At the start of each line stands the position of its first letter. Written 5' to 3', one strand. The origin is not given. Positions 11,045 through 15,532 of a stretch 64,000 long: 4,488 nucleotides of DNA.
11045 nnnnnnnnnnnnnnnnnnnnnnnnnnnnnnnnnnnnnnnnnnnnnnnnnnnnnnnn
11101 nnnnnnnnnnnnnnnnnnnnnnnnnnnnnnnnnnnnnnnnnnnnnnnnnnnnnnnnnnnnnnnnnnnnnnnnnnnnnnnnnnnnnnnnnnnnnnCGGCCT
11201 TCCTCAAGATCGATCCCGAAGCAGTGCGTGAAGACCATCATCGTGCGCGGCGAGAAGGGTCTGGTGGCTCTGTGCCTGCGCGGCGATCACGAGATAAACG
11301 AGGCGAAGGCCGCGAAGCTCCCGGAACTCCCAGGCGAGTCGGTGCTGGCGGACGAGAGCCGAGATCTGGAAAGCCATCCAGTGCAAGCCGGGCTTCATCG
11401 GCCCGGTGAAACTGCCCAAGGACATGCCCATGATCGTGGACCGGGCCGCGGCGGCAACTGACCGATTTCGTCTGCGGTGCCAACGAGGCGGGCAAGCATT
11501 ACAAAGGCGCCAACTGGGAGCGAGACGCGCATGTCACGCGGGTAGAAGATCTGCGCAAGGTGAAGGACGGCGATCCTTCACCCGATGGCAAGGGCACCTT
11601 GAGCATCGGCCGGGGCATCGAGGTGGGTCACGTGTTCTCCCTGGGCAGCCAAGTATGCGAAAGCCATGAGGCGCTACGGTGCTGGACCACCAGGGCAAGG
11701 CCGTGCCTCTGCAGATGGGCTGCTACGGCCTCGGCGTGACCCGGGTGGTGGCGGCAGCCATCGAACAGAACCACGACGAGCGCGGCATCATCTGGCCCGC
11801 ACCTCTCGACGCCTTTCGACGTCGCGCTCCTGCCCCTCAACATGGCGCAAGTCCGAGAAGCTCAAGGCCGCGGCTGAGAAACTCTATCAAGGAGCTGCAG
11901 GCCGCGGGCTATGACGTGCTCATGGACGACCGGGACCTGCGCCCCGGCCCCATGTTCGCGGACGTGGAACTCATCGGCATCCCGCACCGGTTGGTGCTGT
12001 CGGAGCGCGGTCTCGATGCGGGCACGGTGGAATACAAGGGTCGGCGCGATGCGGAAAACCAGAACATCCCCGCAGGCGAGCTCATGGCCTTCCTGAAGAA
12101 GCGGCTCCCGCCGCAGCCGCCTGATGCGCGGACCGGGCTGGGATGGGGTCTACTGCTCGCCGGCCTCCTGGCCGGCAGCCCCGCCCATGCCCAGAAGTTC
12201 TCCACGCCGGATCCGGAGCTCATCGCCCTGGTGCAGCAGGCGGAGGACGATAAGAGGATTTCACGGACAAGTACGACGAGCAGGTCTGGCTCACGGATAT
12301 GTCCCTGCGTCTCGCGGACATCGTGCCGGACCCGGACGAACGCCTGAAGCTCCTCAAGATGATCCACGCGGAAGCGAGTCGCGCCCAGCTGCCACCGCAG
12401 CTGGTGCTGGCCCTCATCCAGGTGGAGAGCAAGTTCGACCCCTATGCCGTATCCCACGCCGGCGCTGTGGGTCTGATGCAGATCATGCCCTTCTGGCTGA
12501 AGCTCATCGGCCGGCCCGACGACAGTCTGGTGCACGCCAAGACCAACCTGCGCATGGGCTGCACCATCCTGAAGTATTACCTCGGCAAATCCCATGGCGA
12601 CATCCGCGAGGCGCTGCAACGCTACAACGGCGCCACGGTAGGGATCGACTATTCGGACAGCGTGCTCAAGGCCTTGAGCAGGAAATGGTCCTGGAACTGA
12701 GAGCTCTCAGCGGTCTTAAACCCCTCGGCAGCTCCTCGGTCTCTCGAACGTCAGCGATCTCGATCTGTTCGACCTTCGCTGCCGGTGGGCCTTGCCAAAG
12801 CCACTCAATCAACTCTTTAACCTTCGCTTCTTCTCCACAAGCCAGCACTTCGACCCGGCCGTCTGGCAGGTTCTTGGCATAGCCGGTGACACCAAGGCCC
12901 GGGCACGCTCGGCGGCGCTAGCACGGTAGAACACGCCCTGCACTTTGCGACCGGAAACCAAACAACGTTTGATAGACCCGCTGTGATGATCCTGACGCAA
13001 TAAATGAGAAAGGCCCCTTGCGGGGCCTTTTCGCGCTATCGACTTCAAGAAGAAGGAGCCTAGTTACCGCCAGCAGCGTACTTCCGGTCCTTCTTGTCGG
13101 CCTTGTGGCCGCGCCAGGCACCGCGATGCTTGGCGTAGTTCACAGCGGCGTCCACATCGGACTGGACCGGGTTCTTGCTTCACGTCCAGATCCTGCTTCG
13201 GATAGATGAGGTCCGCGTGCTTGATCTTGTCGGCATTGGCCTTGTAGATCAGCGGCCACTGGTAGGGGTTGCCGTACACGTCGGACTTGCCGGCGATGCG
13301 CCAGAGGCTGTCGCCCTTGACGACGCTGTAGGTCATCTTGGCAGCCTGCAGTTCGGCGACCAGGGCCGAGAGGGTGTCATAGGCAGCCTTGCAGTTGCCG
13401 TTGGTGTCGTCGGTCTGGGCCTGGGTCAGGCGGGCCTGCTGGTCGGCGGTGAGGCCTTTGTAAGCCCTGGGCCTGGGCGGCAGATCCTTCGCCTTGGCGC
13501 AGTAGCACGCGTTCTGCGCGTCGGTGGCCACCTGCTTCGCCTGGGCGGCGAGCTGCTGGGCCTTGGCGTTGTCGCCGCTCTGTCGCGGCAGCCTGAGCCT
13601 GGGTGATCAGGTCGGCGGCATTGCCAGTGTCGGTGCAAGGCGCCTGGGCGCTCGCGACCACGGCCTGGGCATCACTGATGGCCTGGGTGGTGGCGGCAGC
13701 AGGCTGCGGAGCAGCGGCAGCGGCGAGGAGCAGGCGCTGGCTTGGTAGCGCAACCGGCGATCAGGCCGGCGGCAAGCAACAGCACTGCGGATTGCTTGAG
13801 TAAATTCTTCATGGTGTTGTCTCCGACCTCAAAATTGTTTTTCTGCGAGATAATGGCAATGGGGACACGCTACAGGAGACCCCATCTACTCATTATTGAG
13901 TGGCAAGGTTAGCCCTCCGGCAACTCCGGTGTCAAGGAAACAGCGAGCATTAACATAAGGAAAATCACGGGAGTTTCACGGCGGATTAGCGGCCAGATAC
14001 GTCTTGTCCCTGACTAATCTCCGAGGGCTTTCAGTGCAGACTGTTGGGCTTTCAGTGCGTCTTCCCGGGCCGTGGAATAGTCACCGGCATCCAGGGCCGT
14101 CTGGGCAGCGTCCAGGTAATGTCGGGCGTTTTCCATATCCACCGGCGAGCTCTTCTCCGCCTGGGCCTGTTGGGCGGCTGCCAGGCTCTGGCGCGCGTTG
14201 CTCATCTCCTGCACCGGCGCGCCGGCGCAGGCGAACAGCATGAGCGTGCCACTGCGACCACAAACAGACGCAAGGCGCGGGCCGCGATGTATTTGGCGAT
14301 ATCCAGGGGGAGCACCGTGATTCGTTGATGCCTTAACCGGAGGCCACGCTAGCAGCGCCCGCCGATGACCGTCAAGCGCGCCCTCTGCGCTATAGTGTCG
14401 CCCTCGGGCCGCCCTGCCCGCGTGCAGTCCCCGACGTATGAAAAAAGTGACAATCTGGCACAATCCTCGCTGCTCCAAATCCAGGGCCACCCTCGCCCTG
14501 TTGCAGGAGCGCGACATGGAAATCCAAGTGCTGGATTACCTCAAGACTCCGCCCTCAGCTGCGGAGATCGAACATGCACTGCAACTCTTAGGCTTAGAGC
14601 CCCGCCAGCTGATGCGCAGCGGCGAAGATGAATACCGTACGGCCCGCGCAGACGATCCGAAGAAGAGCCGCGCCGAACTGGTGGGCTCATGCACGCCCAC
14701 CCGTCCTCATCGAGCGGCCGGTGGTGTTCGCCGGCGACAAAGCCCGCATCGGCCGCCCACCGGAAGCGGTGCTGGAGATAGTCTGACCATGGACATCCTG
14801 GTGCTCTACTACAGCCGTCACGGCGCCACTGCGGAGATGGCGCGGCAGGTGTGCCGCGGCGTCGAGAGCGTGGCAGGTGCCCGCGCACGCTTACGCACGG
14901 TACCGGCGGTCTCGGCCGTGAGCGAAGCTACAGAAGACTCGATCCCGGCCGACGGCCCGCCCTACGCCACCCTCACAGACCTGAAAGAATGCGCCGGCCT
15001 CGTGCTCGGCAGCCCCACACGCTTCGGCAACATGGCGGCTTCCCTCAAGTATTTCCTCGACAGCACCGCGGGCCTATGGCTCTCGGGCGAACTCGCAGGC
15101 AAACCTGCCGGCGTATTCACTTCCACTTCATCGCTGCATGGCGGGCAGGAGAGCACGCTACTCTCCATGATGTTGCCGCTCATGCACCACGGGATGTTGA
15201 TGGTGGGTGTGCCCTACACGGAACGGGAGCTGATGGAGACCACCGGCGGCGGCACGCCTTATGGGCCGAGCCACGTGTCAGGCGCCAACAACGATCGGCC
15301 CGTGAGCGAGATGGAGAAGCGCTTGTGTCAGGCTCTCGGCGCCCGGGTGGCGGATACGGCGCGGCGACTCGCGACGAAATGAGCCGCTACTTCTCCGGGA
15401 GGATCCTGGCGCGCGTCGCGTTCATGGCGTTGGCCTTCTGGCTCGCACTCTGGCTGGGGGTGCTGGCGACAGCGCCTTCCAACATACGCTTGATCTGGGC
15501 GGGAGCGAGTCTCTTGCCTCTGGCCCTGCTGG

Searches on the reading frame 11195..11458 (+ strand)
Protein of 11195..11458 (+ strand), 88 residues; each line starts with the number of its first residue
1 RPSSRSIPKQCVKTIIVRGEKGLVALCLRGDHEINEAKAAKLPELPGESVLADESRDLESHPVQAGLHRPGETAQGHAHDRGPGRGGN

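Call 28: search_protein_families(library=ncbifam, proteins=[window:11195-11458:+], max_evalue=0.001)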
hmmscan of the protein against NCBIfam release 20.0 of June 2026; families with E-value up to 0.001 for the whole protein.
window:11195-11458:+ (88 aa): 1 family
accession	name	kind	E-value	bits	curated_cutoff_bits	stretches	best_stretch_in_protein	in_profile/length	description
NF006625.0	PRK09194.1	equivalog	3e-06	26.4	558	1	8-68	271-330/559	proline--tRNA ligase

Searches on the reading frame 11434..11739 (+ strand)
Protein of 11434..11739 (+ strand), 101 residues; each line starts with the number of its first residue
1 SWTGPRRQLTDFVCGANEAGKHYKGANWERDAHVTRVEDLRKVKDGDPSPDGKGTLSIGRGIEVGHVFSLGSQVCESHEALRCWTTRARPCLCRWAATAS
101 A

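Call 25: search_protein_families(library=pfam, proteins=[window:11434-11739:+], max_evalue=0.001)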
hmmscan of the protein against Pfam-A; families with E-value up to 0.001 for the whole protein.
window:11434-11739:+ (101 aa): 0 families

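Call 28: search_protein_families(library=ncbifam, proteins=[window:11434-11736:+], max_evalue=0.001)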
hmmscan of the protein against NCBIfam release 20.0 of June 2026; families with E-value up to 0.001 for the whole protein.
window:11434-11736:+ (101 aa): 2 families
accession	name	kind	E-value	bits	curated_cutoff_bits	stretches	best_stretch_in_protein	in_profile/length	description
NF006625.0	PRK09194.1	equivalog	1e-21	77.5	558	1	8-79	349-420/559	proline--tRNA ligase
TIGR00409.1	proS_fam_II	equivalog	1.2e-21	77.2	306.7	1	8-78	355-425/568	proline--tRNA ligase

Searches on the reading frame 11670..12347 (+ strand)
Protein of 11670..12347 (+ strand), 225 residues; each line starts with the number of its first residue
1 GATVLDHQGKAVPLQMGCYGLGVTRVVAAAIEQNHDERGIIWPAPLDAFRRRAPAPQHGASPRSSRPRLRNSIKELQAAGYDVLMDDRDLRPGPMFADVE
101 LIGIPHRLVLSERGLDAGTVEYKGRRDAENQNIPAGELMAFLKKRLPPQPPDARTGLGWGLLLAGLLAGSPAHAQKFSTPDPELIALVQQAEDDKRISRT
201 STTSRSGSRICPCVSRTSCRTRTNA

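Call 25: search_protein_families(library=pfam, proteins=[window:11670-12347:+], max_evalue=0.001)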
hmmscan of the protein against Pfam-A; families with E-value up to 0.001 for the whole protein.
window:11670-12347:+ (225 aa): 1 family
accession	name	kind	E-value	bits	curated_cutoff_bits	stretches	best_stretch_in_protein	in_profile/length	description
PF03129.25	HGTP_anticodon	-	8.7e-13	48.7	21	1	73-145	22-94/94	Anticodon binding domain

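Call 28: search_protein_families(library=ncbifam, proteins=[window:11670-12344:+], max_evalue=0.001)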
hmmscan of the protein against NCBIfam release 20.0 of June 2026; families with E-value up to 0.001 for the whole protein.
window:11670-12344:+ (225 aa): 4 families
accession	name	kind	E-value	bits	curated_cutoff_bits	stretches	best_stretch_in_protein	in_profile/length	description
NF006625.0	PRK09194.1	equivalog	2.5e-40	138.9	558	1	2-142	421-558/559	proline--tRNA ligase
TIGR00409.1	proS_fam_II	equivalog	2.8e-37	128.9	306.7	1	2-144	427-567/568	proline--tRNA ligase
NF008979.1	PRK12325.1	exception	4.1e-29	101.7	550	1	2-140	298-434/437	proline--tRNA ligase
TIGR00408.1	proS_fam_I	equivalog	1.2e-07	31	437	1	15-144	250-379/475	proline--tRNA ligase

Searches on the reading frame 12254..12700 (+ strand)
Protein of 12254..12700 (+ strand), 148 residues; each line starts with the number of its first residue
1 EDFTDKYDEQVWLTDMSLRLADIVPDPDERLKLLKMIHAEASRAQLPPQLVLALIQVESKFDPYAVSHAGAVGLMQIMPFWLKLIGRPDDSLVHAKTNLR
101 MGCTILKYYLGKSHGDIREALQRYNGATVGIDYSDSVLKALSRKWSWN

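Call 25: search_protein_families(library=pfam, proteins=[window:12254-12700:+], max_evalue=0.001)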
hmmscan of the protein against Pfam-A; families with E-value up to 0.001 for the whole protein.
window:12254-12700:+ (148 aa): 1 family
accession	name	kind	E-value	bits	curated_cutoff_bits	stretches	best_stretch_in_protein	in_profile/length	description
PF01464.25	SLT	-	2.7e-20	72.5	21.3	1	36-126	2-96/117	Transglycosylase SLT domain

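Call 31: find_encoding_contigs(protein=window:12299-12700:+, flank=4000, max_places=6)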
Protein window:12299-12700:+ (133 aa): no gene with exactly this product is on record in the collection.

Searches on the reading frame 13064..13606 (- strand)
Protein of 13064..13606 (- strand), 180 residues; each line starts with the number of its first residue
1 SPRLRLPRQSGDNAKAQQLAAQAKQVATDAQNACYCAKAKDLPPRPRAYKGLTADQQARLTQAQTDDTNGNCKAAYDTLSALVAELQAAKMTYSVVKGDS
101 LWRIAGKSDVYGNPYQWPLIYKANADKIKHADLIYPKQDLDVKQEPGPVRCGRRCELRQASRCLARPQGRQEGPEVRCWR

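Call 46: search_protein_families(library=pfam, proteins=[window:13064-13606:-], max_evalue=0.001)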
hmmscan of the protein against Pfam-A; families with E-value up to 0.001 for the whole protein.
window:13064-13606:- (180 aa): 1 family
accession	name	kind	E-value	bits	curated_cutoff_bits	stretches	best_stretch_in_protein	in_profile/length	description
PF01476.26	LysM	-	5.6e-05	23.4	20.9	1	93-142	1-42/43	LysM domain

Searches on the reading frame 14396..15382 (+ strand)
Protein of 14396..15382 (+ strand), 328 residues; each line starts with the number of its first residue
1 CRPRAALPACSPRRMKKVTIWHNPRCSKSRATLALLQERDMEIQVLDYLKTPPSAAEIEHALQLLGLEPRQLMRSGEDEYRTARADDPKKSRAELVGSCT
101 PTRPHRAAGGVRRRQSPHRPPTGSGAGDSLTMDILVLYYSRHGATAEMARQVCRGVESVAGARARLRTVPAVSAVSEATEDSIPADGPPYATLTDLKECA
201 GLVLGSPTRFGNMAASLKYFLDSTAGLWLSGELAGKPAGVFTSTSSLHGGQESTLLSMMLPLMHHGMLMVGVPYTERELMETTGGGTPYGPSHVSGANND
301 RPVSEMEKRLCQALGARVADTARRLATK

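Call 46: search_protein_families(library=pfam, proteins=[window:14396-15382:+], max_evalue=0.001)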
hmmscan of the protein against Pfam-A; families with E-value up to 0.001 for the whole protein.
window:14396-15382:+ (328 aa): 1 family
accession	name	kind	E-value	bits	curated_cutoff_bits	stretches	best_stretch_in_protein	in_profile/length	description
PF03358.20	FMN_red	-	5.5e-10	39.4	24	1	132-271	1-141/152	NADPH-dependent FMN reductase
